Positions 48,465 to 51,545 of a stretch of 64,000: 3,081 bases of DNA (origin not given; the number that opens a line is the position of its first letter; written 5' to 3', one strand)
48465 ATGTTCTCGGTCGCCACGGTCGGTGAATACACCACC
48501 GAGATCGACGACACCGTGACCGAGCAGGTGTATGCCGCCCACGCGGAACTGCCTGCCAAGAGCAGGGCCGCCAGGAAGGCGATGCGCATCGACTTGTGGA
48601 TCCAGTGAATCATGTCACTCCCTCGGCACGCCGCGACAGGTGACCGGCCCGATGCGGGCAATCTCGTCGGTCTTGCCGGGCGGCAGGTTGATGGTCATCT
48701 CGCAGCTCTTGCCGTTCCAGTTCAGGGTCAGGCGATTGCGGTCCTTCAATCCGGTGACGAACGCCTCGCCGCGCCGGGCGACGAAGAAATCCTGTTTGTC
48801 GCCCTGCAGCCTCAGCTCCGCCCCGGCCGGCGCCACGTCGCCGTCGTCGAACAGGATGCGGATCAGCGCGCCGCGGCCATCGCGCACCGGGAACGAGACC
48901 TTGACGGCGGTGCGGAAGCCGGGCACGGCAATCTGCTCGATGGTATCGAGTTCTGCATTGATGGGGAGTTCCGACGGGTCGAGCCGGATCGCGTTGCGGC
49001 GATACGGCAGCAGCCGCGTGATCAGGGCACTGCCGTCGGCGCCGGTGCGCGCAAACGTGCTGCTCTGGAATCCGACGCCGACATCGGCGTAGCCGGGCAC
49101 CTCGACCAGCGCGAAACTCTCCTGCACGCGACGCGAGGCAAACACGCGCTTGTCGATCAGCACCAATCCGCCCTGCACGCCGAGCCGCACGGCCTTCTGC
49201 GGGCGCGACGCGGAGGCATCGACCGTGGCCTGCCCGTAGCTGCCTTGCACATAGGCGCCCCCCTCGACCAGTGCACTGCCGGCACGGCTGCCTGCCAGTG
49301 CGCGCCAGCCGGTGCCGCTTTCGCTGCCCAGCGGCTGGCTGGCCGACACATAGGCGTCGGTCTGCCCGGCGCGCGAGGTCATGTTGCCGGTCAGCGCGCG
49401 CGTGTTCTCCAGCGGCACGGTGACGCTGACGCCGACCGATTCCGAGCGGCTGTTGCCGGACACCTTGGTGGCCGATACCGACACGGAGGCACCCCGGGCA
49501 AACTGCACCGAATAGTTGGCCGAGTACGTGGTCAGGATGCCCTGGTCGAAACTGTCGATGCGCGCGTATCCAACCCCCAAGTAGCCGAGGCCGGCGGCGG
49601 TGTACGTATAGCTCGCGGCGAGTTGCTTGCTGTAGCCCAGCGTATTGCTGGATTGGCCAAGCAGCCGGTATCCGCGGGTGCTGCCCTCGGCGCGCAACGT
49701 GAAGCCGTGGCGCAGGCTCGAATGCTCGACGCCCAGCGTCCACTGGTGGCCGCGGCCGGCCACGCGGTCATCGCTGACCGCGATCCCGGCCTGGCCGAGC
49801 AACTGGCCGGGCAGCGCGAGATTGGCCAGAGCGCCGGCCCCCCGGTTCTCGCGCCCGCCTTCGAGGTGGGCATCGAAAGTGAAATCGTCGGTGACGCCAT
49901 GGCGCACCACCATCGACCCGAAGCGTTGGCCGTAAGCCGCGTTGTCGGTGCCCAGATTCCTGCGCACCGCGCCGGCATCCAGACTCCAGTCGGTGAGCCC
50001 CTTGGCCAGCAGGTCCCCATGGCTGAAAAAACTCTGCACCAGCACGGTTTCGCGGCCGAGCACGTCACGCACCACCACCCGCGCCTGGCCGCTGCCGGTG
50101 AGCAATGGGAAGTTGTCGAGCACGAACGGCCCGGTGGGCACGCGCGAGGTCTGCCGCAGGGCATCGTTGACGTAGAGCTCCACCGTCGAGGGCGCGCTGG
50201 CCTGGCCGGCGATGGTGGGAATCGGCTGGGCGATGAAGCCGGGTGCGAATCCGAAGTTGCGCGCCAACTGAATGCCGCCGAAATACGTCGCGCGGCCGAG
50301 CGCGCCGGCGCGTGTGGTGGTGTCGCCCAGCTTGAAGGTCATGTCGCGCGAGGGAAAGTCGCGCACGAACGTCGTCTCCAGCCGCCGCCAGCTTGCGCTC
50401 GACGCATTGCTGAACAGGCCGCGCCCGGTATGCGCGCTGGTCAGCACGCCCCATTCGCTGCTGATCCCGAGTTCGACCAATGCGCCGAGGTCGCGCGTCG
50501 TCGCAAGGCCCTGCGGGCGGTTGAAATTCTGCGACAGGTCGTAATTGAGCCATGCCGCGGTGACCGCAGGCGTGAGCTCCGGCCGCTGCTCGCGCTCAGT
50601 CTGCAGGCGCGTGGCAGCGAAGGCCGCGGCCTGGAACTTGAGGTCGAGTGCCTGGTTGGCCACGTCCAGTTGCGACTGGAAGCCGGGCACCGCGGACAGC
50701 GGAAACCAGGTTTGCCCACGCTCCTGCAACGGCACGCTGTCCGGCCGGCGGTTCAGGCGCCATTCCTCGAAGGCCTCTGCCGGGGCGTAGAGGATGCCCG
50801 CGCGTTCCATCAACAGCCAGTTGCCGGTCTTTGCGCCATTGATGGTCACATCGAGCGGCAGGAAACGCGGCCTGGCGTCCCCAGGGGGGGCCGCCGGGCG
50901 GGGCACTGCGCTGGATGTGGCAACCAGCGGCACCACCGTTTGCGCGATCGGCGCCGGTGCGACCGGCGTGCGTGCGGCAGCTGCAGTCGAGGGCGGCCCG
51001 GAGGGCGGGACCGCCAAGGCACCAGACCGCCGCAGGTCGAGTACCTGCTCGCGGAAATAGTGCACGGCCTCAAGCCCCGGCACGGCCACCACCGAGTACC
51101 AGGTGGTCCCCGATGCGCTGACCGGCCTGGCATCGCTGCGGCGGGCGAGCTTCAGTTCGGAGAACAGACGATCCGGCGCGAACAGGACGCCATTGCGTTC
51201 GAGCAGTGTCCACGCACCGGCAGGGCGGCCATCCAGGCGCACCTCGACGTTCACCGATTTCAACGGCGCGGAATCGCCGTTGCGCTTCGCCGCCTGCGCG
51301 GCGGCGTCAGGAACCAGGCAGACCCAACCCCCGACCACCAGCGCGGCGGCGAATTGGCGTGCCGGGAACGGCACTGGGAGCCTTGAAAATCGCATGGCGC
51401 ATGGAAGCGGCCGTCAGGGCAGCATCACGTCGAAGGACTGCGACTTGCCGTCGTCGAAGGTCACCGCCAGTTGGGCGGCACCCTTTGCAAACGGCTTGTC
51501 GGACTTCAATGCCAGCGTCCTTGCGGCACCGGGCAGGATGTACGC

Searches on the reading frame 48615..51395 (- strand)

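Call 54: search_protein_families(library=ncbifam, proteins=[window:48615-51395:-], max_evalue=0.00001)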
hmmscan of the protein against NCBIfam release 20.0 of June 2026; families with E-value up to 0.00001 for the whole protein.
window:48615-51395:- (926 aa): 13 families
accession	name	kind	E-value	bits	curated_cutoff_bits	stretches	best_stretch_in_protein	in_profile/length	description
NF011769.0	PRK15223.1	equivalog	8.8e-34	116.4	1105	2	669-908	588-823/836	fimbrial biogenesis outer membrane usher protein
NF007337.0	PRK09828.1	equivalog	3.5e-24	84.9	830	1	622-902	541-842/865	outer membrane usher protein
NF011754.0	PRK15207.1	equivalog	2.1e-21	75.8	1271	2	622-905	536-826/842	outer membrane usher protein LpfC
NF011763.0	PRK15217.1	subfamily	1.6e-19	69.6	933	2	721-861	629-769/826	fimbrial biogenesis outer membrane usher protein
NF011760.0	PRK15213.1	equivalog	4.6e-19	67.9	752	2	232-500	116-368/796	PefC/AfrB family outer membrane usher protein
NF011784.0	PRK15248.1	equivalog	1.1e-18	66.7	996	1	671-896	592-824/853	fimbrial outer membrane usher protein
NF011826.0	PRK15298.1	equivalog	2.1e-18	65.7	1422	1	715-903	642-830/848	fimbrial outer membrane usher protein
NF011822.1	PRK15294.1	equivalog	1.5e-17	62.8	1397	1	622-897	539-818/845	fimbrial outer membrane usher protein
NF011812.0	PRK15284.1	subfamily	6e-16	57.4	972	1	620-905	539-828/881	outer membrane usher protein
NF011832.0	PRK15304.1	subfamily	8.3e-16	57.1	723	1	272-907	147-786/801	fimbrial biogenesis usher protein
NF011740.0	PRK15193.1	equivalog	1e-15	56.7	995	1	692-905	650-861/877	fimbrial biogenesis usher protein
NF011804.0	PRK15273.1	equivalog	6.1e-13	47.4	1371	1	617-912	532-830/899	fimbrial biogenesis outer membrane usher protein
NF011774.0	PRK15235.1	exception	3.3e-12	45.5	1191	1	715-899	604-790/814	SEF14/SEF18 fimbria usher protein SefC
